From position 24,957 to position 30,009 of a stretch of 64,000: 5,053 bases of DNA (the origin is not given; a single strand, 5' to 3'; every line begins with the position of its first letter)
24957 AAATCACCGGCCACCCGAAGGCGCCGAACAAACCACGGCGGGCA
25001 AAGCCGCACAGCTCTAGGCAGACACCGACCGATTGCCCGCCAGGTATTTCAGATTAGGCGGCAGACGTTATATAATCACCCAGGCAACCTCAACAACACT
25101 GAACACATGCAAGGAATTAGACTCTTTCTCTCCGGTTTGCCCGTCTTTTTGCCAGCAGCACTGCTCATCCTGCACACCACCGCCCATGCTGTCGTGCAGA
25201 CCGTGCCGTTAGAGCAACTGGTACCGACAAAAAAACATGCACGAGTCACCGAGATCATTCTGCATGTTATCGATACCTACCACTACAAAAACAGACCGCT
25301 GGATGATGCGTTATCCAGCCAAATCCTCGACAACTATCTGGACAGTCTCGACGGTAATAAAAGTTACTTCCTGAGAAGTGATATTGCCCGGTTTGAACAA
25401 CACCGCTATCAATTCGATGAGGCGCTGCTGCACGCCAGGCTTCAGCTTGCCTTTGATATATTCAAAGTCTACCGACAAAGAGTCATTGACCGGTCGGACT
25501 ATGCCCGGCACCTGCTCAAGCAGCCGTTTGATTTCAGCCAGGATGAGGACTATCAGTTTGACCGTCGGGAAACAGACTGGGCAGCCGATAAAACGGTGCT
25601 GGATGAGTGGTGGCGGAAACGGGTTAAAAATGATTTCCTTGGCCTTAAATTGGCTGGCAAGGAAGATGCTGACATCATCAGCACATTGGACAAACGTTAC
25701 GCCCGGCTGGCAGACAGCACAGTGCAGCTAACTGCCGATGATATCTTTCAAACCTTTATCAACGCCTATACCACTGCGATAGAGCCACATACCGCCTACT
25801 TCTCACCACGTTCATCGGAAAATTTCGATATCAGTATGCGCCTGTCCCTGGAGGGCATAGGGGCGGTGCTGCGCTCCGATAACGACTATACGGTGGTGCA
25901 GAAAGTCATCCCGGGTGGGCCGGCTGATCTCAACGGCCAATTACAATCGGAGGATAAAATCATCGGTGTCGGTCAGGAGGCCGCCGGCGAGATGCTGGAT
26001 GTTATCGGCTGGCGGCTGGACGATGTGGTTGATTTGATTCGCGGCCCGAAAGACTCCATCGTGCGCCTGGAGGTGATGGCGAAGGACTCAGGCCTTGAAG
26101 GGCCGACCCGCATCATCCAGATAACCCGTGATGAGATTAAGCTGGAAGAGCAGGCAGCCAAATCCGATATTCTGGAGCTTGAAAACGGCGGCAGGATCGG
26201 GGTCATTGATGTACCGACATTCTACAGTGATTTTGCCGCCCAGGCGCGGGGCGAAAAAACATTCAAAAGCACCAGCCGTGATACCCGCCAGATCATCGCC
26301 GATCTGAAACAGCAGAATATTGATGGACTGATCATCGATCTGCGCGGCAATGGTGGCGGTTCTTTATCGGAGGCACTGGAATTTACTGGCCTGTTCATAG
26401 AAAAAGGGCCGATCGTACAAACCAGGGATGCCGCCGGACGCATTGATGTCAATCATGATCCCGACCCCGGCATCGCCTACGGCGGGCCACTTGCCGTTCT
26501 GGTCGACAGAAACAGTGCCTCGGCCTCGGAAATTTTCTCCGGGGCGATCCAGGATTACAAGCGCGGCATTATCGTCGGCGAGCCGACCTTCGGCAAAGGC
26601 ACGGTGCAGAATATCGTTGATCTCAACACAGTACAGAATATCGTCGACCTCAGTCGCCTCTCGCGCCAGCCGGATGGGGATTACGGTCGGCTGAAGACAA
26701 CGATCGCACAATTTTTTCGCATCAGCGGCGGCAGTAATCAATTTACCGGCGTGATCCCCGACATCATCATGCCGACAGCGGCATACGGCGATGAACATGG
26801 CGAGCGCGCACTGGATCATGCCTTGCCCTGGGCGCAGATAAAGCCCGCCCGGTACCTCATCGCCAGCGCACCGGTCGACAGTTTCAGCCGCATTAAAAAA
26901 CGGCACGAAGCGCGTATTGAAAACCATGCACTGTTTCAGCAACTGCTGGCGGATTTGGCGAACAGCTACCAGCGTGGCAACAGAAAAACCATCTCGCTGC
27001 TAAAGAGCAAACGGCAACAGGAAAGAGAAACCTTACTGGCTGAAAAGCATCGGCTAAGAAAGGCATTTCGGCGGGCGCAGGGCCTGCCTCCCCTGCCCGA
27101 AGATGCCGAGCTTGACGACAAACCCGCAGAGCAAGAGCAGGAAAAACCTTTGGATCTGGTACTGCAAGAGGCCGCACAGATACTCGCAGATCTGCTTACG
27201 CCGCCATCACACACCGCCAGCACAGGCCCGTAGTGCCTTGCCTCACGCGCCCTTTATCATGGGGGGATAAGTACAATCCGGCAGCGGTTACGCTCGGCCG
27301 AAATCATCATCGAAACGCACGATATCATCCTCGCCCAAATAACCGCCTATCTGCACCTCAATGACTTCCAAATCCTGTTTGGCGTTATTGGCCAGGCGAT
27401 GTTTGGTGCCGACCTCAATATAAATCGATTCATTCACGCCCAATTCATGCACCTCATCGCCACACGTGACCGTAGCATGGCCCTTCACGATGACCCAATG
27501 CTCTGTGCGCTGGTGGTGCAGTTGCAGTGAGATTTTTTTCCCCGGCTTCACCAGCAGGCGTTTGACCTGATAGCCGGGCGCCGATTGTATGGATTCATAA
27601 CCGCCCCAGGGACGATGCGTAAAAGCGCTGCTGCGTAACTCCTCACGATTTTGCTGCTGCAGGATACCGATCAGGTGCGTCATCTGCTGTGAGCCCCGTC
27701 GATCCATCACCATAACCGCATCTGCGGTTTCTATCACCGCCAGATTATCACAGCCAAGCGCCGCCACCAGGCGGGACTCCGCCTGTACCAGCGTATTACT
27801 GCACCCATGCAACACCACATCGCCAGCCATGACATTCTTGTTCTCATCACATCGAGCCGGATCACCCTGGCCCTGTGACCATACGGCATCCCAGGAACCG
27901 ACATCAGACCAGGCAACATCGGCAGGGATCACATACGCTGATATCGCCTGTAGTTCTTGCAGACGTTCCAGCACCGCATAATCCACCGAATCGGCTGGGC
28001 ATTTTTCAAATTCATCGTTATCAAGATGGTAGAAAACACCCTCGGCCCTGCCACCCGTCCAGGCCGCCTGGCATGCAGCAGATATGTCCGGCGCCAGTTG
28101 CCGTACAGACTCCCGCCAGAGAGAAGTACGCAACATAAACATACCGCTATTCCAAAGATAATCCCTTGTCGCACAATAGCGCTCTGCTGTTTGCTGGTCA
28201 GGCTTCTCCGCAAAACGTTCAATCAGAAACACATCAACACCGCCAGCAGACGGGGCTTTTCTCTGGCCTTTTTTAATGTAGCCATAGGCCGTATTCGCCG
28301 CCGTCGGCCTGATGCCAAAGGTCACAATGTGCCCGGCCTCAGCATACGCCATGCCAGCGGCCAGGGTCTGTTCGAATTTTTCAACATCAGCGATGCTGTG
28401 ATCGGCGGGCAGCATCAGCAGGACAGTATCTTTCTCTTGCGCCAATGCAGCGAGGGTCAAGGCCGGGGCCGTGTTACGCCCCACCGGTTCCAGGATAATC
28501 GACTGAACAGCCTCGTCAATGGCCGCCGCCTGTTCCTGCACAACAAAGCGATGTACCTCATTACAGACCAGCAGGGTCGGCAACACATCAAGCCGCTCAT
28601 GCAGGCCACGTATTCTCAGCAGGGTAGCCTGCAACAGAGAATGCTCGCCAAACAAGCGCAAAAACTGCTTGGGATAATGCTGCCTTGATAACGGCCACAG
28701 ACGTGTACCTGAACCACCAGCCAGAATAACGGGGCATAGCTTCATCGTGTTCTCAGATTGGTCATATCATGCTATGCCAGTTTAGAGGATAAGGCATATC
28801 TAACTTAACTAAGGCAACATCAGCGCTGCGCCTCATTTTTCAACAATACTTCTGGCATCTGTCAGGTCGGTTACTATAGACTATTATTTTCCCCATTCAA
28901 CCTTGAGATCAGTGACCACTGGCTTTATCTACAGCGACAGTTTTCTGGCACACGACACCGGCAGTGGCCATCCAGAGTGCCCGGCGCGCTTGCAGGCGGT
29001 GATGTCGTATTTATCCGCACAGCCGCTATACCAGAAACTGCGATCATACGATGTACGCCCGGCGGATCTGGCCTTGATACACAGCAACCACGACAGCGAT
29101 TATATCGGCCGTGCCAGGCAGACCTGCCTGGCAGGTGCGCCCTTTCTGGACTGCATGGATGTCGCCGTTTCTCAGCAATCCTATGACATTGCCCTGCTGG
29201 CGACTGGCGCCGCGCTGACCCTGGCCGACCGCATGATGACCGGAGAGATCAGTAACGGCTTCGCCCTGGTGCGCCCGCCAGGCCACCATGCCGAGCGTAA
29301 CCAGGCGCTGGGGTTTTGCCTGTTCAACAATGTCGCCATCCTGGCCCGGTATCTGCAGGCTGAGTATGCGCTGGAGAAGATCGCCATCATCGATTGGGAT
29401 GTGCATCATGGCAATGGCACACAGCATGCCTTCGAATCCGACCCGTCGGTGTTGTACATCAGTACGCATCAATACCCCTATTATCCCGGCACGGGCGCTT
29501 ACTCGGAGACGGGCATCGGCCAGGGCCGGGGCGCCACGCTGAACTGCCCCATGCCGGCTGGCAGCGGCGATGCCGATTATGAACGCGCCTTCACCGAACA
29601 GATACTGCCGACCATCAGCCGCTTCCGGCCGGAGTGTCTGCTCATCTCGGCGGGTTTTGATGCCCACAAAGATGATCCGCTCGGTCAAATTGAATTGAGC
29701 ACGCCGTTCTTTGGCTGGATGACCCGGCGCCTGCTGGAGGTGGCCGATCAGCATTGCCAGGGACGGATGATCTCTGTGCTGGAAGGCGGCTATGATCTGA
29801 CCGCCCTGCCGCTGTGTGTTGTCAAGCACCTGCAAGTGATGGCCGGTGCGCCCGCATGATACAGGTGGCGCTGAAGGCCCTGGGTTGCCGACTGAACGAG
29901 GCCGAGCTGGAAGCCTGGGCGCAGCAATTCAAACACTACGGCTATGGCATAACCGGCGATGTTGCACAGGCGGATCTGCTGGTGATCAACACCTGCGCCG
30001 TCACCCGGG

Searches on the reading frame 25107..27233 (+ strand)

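Call 52: search_protein_families(library=pfam, proteins=[window:25107-27233:+], max_evalue=0.000001)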
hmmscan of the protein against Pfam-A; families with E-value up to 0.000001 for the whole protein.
window:25107-27233:+ (708 aa): 4 families
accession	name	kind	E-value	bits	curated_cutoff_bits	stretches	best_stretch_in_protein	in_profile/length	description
PF17804.6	TSP_NTD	-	1.3e-60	205.3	26.4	1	53-235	3-188/188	Tail specific protease N-terminal domain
PF03572.23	Peptidase_S41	-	4.6e-46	156.8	24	1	363-554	1-164/165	Peptidase family S41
PF11818.13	DUF3340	-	9.2e-26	91.3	28.6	1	562-697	4-154/155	C-terminal domain of tail specific protease (DUF3340)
PF00595.29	PDZ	-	2.9e-10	40.8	23.2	1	245-324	7-81/81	PDZ domain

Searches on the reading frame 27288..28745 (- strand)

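Call 52: search_protein_families(library=pfam, proteins=[window:27288-28745:-], max_evalue=0.000001)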
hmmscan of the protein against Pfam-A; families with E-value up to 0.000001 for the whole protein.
window:27288-28745:- (485 aa): 3 families
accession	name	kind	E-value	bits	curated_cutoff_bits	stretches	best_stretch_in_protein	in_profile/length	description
PF00483.29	NTP_transferase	-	1e-50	173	21.2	1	5-291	2-238/245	Nucleotidyl transferase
PF01050.24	MannoseP_isomer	-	1.9e-42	144.6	23.6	1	366-480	2-116/116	Mannose-6-phosphate isomerase C-terminal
PF07883.17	Cupin_2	-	1.8e-11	44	27.2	1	398-464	4-69/70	Cupin domain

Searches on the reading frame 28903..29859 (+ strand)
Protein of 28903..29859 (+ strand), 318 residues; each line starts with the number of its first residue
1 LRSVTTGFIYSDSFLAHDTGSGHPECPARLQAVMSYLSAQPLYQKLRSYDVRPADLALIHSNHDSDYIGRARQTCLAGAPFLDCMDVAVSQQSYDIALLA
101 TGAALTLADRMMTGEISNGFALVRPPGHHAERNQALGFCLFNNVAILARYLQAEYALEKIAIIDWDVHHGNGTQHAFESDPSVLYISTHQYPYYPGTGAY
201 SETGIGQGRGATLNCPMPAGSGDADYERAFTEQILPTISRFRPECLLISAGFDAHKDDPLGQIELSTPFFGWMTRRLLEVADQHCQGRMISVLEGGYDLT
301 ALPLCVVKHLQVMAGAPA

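Call 52: search_protein_families(library=pfam, proteins=[window:28903-29859:+], max_evalue=0.000001)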
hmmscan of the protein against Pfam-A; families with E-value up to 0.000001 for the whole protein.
window:28903-29859:+ (318 aa): 1 family
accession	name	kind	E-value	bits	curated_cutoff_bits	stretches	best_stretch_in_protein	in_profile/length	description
PF00850.24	Hist_deacetyl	-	1.3e-99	333.7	27.9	1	23-312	1-297/298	Histone deacetylase domain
